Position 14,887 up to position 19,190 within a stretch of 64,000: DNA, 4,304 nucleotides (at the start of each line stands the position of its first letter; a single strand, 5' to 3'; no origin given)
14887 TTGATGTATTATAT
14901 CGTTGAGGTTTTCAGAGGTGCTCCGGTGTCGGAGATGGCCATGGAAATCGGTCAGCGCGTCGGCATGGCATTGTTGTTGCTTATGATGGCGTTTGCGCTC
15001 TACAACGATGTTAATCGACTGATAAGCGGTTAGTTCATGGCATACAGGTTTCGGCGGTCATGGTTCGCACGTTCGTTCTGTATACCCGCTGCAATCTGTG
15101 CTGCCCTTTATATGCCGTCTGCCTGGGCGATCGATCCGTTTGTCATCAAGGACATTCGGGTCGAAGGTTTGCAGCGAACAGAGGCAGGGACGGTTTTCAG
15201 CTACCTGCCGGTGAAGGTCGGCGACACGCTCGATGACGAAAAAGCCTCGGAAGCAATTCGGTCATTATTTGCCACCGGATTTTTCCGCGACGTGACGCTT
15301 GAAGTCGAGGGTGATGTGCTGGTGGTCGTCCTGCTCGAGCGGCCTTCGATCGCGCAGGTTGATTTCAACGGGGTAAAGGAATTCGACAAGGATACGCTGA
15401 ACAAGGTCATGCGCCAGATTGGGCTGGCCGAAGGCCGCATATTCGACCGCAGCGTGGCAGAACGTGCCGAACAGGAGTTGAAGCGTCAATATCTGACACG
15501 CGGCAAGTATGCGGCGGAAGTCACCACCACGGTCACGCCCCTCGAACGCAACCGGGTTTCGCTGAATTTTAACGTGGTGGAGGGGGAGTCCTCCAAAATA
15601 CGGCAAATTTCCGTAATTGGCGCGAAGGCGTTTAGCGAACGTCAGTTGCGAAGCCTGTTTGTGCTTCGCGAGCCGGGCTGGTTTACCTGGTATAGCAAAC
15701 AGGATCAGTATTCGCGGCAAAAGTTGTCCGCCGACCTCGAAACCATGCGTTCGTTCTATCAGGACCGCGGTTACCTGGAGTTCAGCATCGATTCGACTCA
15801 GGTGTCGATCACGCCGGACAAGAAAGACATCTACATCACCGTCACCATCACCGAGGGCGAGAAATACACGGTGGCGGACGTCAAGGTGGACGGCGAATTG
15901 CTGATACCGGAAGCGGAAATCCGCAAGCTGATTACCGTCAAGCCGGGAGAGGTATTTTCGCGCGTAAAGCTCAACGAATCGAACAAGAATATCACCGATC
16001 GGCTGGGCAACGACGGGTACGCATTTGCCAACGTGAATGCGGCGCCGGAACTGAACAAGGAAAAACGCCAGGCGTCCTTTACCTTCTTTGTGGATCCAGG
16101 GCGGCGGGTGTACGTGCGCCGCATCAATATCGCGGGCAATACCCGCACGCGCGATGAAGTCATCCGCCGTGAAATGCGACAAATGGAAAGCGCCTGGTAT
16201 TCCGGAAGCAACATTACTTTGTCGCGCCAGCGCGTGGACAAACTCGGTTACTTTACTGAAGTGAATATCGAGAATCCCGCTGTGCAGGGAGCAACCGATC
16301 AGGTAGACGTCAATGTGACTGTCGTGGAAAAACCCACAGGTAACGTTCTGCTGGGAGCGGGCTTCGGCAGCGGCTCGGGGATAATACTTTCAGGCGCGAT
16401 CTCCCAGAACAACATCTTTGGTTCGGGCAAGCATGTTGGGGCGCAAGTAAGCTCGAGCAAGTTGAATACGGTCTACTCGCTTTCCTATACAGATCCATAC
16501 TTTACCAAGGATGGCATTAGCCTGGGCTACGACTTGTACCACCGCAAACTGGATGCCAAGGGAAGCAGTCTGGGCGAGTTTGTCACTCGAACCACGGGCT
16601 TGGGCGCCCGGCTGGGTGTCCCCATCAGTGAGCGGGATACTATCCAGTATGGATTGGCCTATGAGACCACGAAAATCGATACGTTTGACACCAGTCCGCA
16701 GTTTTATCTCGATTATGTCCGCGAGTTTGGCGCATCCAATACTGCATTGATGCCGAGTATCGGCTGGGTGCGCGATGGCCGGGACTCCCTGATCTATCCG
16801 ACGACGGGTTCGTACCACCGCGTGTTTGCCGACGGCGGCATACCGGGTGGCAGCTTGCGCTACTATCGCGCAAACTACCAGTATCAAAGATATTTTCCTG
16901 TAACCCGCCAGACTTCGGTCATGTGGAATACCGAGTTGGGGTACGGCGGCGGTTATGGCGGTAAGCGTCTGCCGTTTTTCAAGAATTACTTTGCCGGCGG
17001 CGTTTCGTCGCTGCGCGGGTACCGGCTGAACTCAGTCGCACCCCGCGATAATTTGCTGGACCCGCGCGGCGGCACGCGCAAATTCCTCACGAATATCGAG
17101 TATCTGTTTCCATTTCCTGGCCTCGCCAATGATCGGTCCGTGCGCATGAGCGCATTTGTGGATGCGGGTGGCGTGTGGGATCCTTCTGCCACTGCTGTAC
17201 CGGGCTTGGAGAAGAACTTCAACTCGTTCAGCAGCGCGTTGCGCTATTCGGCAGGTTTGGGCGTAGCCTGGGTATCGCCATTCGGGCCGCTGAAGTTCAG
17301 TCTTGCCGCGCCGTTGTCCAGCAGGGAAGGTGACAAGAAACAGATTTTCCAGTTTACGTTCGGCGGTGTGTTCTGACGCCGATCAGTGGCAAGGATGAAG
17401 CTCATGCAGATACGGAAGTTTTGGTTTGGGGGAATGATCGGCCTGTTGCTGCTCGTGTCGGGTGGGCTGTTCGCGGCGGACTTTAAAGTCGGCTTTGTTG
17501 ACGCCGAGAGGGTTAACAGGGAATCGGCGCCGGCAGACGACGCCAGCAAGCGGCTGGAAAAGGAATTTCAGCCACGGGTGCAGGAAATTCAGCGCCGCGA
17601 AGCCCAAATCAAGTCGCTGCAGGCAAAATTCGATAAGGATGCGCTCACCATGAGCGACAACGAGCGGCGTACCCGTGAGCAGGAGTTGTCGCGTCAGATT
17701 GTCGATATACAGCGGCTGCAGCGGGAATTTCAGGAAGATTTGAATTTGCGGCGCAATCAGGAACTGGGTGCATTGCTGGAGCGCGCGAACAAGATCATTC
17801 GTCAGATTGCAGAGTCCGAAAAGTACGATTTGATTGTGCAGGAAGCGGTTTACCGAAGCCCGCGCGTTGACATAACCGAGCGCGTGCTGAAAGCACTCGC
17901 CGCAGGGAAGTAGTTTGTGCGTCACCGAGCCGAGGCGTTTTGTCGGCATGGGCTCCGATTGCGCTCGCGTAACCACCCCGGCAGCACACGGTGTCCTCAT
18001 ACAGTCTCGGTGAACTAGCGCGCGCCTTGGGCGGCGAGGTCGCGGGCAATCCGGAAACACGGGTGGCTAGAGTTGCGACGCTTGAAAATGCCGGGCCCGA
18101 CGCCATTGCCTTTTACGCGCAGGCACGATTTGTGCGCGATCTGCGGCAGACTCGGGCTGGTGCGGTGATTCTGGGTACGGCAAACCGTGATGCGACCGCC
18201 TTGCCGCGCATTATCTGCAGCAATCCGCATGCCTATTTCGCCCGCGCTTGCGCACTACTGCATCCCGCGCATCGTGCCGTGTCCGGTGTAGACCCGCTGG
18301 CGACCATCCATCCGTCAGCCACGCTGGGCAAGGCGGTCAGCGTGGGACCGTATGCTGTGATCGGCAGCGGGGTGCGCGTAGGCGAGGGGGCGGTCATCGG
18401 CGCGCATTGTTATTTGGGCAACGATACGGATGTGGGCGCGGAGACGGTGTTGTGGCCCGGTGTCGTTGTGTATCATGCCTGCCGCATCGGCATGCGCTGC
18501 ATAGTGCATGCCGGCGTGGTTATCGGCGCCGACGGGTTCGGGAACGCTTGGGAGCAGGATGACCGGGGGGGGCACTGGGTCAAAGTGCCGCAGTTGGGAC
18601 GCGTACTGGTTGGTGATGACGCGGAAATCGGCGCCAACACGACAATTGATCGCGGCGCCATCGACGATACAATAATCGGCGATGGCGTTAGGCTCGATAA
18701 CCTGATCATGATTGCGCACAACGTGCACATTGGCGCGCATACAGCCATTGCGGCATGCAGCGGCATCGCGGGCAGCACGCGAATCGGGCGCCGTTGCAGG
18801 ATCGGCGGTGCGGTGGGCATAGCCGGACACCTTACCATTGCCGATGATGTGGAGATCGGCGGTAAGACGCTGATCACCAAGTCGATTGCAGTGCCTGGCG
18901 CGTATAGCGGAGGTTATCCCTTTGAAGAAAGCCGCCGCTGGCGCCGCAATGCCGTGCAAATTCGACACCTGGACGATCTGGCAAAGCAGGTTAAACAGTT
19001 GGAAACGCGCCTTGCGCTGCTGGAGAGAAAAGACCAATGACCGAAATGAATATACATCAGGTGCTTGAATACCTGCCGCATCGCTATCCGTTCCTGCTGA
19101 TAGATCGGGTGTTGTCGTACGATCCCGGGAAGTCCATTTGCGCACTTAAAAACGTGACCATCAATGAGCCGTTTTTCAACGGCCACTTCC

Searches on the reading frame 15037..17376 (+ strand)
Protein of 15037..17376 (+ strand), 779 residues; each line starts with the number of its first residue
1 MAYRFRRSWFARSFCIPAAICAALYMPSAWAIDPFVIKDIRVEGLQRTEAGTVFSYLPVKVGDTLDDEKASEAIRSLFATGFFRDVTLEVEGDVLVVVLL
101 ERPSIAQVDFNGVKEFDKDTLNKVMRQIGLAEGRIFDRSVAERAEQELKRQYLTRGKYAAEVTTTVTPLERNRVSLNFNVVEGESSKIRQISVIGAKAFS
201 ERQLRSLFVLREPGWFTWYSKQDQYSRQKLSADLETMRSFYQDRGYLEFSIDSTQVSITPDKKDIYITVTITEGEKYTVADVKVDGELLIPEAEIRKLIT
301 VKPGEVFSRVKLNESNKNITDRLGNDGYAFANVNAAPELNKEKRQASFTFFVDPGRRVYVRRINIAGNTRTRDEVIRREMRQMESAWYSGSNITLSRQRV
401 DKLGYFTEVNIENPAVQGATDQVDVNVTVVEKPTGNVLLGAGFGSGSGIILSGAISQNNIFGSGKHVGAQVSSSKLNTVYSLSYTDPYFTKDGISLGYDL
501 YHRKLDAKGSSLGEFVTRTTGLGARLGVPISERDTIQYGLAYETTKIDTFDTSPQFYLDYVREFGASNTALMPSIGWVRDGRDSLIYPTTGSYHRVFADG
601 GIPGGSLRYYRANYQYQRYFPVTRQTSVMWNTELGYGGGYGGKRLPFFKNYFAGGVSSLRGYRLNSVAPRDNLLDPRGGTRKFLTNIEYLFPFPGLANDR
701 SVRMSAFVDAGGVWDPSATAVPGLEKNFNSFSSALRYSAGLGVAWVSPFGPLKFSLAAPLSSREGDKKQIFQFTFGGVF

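Call 95: search_protein_families(library=pfam, proteins=[window:15037-17376:+], max_evalue=1e-8)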
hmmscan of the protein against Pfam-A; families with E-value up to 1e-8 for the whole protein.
window:15037-17376:+ (779 aa): 2 families
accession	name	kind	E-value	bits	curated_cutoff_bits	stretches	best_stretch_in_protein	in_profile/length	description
PF01103.29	Omp85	-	2.4e-76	257.8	24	1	459-779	1-325/325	Omp85 superfamily domain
PF07244.20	POTRA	-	5e-76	251.9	21.3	4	187-274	2-79/79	Surface antigen variable number repeat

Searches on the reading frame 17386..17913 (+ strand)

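Call 95: search_protein_families(library=pfam, proteins=[window:17386-17913:+], max_evalue=1e-8)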
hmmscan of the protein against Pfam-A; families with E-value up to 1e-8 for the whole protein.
window:17386-17913:+ (175 aa): 1 family
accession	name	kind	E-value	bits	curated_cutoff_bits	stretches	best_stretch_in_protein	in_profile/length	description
PF03938.19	OmpH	-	2e-32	112.7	32.4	1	34-171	1-141/141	Outer membrane protein (OmpH-like)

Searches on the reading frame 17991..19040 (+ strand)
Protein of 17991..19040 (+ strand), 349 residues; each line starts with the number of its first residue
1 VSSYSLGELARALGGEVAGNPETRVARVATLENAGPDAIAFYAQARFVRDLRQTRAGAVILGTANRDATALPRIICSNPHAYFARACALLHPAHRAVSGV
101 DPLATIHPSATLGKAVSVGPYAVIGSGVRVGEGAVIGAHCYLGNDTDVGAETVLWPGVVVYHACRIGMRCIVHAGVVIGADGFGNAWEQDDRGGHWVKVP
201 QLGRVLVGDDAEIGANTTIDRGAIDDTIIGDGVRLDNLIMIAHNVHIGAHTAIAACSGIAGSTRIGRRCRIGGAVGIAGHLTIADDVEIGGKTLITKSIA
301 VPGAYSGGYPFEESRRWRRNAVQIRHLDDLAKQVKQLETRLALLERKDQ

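Call 95: search_protein_families(library=pfam, proteins=[window:17991-19040:+], max_evalue=1e-8)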
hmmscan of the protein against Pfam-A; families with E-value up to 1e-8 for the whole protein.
window:17991-19040:+ (349 aa): 3 families
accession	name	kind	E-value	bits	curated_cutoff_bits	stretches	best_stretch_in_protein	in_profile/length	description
PF00132.30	Hexapep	-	3.2e-31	106.1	27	0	110-144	2-36/36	Bacterial transferase hexapeptide (six repeats)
PF25084.1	LbH_EIF2B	-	1.3e-17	64.1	54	0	106-180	12-83/105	EIF2B subunit epsilon LbH domain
PF04613.19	LpxD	-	5.1e-16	58.7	30.8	1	23-89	2-70/70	UDP-3-O-[3-hydroxymyristoyl] glucosamine N-acyltransferase, LpxD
